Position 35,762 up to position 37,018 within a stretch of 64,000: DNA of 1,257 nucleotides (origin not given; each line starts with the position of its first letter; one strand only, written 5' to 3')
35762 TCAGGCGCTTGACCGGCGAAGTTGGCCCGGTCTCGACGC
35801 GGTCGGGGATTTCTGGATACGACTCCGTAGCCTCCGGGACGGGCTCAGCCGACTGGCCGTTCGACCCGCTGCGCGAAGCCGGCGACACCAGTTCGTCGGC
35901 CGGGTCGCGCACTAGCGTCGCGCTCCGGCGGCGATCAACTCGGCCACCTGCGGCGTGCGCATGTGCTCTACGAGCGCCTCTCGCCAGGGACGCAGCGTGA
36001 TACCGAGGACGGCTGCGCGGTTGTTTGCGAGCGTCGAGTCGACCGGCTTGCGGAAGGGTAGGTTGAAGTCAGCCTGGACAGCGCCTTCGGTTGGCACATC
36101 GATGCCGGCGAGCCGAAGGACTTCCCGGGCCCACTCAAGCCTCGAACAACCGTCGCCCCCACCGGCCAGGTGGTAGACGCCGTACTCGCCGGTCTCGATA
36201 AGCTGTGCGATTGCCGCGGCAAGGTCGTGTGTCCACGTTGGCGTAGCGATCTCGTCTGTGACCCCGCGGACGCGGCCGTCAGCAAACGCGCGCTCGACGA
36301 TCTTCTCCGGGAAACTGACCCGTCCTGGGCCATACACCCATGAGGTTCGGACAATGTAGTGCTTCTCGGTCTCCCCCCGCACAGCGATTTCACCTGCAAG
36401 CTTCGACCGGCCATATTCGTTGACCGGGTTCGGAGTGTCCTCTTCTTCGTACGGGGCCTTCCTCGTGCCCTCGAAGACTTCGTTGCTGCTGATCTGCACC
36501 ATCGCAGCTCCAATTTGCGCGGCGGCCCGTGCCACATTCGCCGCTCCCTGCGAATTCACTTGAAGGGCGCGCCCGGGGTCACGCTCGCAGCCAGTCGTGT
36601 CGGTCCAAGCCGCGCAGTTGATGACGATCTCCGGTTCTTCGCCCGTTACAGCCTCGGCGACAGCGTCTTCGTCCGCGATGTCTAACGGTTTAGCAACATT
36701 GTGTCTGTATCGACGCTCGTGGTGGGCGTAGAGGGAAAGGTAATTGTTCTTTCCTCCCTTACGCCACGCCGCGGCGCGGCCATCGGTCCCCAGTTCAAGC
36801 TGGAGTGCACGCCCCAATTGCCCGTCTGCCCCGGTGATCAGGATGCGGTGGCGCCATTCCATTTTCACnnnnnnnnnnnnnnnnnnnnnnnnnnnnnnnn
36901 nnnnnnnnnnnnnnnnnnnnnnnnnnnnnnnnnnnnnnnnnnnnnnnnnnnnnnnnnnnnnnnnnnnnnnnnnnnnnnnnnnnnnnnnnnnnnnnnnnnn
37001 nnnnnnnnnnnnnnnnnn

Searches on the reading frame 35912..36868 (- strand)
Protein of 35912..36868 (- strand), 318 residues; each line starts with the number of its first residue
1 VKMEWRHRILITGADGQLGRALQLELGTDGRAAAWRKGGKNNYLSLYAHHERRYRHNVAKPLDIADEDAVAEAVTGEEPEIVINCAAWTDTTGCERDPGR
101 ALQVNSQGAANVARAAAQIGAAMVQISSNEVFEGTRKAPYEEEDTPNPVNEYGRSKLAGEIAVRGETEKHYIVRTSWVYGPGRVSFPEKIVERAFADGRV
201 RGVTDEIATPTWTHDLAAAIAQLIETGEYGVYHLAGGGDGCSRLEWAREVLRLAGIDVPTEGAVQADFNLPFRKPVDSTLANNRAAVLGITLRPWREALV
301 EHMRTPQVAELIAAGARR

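Call 5: search_protein_families(library=pfam, proteins=[window:35912-36868:-], max_evalue=0.01)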
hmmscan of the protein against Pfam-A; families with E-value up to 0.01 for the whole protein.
window:35912-36868:- (318 aa): 7 families
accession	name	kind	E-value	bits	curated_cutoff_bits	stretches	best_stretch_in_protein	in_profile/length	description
PF04321.23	RmlD_sub_bind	-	3.2e-74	250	27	1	8-303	2-282/287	RmlD substrate binding domain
PF01370.27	Epimerase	-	1.4e-23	84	20.9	1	9-194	1-189/240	NAD dependent epimerase/dehydratase family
PF16363.11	GDP_Man_Dehyd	-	4e-15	56.5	27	1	10-237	1-250/332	GDP-mannose 4,6 dehydratase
PF02719.21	Polysacc_synt_2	-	8.6e-09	35.4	20.2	1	9-164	1-150/293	Polysaccharide biosynthesis protein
PF07993.18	NAD_binding_4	-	6.1e-07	29.3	20.1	1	77-190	87-216/258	Male sterility protein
PF01073.25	3Beta_HSD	-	1.1e-06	28.4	22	1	10-188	1-191/280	3-beta hydroxysteroid dehydrogenase/isomerase family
PF00106.31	adh_short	-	0.0011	18.9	26.6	1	9-132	3-140/195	short chain dehydrogenase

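Call 61: search_protein_families(library=ncbifam, proteins=[window:35912-36868:-], max_evalue=1)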
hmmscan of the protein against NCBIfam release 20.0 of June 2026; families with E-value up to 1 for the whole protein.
window:35912-36868:- (318 aa): 28 families (the best 25 are shown)
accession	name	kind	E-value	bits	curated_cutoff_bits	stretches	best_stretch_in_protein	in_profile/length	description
TIGR01214.1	rmlD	equivalog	2.2e-70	237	224.05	1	8-304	1-283/285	dTDP-4-dehydrorhamnose reductase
NF007440.0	PRK09987.1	equivalog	1.1e-28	100.4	308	1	63-295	39-282/299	dTDP-4-dehydrorhamnose reductase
TIGR01181.1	dTDP_gluc_dehyt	equivalog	3.4e-11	42.8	365.1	1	57-254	53-261/321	dTDP-glucose 4,6-dehydratase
TIGR01179.1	galE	equivalog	1.4e-10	40.5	262.3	1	8-163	1-156/332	UDP-glucose 4-epimerase GalE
TIGR02622.1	CDP_4_6_dhtase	equivalog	1.7e-08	34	278.45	1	7-164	5-166/352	CDP-glucose 4,6-dehydratase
NF043036.1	ErythonDh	equivalog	5.2e-08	32.4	325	1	8-172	2-169/321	D-erythronate dehydrogenase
TIGR02197.1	heptose_epim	equivalog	1e-07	31.4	274.6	1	9-167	1-153/316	ADP-glyceromanno-heptose 6-epimerase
NF042422.1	oxyalk_red_OleD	equivalog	3.6e-06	26.6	580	1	8-206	2-195/329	2-alkyl-3-oxoalkanoate reductase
TIGR04180.1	EDH_00030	hypoth_equivalog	4.2e-06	26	475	1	9-160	1-153/297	NAD-dependent 4,6-dehydratase LegB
NF042423.1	oxyalk_red_Shew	equivalog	5.6e-06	25.6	580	1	7-203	9-198/331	2-alkyl-3-oxoalkanoate reductase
NF041293.1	G6PDh_Azf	equivalog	1e-05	25.1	400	1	8-165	4-165/252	NAD-dependent glucose-6-phosphate dehydrogenase Azf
NF005467.0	PRK07060.1-5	equivalog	5.1e-05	23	360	1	7-118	10-121/245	SDR family oxidoreductase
TIGR03466.1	HpnA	hypoth_equivalog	0.00012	21.1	367.65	1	9-165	3-154/327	hopanoid-associated sugar epimerase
TIGR03589.1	PseB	equivalog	0.00018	20.6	407.75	1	8-160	6-143/324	UDP-N-acetylglucosamine 4,6-dehydratase (inverting)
NF006119.0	PRK08264.1-5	subfamily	0.002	17.7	249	1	7-118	7-115/233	SDR family oxidoreductase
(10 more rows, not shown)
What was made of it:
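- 35912..36868 (-): rmlD. TIGR01214 at 237 bits, above the 224-bit cut-off (call 61).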
